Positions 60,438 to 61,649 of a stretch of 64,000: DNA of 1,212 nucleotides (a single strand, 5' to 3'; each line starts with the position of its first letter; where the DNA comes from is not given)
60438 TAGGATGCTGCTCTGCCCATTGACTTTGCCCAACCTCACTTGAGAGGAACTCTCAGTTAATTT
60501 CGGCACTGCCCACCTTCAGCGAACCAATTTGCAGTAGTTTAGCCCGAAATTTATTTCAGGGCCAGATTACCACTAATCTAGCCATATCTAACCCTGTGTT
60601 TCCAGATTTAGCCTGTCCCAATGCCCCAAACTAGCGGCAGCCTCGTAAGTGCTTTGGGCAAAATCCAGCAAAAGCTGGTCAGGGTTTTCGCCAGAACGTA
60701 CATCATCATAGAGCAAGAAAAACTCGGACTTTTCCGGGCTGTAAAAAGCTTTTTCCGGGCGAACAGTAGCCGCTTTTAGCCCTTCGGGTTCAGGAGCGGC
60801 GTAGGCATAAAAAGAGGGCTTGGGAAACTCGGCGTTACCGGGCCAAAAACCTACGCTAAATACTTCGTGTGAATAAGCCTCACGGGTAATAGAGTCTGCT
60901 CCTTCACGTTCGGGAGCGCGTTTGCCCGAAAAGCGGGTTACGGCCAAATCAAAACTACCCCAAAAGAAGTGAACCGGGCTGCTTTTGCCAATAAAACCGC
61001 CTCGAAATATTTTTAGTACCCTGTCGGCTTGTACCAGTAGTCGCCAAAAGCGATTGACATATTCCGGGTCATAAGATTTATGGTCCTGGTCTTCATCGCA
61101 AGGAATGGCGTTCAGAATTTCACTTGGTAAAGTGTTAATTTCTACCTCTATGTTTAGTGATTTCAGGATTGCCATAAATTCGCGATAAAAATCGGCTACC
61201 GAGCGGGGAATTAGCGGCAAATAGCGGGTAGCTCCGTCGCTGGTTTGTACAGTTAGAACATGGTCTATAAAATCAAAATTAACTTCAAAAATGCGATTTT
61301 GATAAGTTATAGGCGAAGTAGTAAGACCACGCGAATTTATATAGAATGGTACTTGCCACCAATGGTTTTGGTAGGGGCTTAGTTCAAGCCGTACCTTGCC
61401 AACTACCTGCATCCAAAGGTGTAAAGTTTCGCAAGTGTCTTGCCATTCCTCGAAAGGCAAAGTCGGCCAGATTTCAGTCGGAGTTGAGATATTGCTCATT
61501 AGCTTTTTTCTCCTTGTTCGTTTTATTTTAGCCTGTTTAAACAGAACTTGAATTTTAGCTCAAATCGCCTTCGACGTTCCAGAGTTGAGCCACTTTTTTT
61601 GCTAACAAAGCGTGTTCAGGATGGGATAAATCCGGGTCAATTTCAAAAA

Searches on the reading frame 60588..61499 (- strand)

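Call 89: search_protein_families(library=pfam, proteins=[window:60588-61499:-], max_evalue=0.00001)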
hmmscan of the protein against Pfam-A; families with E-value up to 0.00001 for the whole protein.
window:60588-61499:- (303 aa): 1 family
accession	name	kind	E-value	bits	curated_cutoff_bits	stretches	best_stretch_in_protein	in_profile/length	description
PF19459.4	DUF5996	-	1.8e-134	447.9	25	1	11-300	1-295/296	Family of unknown function (DUF5996)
